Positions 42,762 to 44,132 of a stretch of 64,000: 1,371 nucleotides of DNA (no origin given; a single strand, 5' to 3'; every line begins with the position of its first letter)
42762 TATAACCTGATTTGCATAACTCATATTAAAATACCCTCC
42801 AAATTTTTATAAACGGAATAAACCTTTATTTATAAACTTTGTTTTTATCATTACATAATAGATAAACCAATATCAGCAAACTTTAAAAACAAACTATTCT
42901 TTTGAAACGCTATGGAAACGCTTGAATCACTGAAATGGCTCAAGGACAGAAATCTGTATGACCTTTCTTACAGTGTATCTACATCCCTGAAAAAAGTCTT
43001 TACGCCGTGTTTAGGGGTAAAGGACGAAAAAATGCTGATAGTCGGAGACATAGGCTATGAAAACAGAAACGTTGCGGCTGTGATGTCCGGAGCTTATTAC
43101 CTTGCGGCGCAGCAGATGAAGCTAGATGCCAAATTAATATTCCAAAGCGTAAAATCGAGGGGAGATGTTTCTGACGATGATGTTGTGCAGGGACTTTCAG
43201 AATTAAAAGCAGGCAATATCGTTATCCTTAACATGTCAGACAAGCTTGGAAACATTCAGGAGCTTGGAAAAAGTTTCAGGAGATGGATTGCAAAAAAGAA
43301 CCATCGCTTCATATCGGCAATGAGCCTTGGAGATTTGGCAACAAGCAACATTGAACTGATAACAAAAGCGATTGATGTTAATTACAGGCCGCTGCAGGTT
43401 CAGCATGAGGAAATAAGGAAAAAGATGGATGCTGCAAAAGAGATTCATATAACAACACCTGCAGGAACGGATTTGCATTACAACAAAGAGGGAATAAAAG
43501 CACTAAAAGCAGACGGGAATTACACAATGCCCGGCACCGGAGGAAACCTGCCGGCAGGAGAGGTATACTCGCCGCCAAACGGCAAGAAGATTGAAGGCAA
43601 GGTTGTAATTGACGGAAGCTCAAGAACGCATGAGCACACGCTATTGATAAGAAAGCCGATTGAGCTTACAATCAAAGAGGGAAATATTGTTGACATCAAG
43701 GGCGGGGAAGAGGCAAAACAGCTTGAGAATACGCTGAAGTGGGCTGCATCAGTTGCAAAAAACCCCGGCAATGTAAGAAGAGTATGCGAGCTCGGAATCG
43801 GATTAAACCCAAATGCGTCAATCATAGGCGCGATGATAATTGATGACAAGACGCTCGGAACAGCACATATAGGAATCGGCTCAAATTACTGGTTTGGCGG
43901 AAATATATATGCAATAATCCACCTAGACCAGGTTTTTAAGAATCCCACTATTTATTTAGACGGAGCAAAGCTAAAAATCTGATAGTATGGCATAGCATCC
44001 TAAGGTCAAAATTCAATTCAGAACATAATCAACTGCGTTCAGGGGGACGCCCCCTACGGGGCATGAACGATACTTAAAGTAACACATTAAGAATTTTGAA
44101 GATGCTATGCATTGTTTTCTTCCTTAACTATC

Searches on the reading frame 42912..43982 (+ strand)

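Call 83: search_protein_families(library=pfam, max_evalue=0.00001, proteins=[window:42912-43982:+])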
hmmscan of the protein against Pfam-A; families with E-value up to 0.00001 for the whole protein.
window:42912-43982:+ (356 aa): 1 family
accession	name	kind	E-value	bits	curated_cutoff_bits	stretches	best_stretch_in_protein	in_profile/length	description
PF02073.20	Peptidase_M29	-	5.8e-08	32.4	27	1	164-326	191-350/406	Thermophilic metalloprotease (M29)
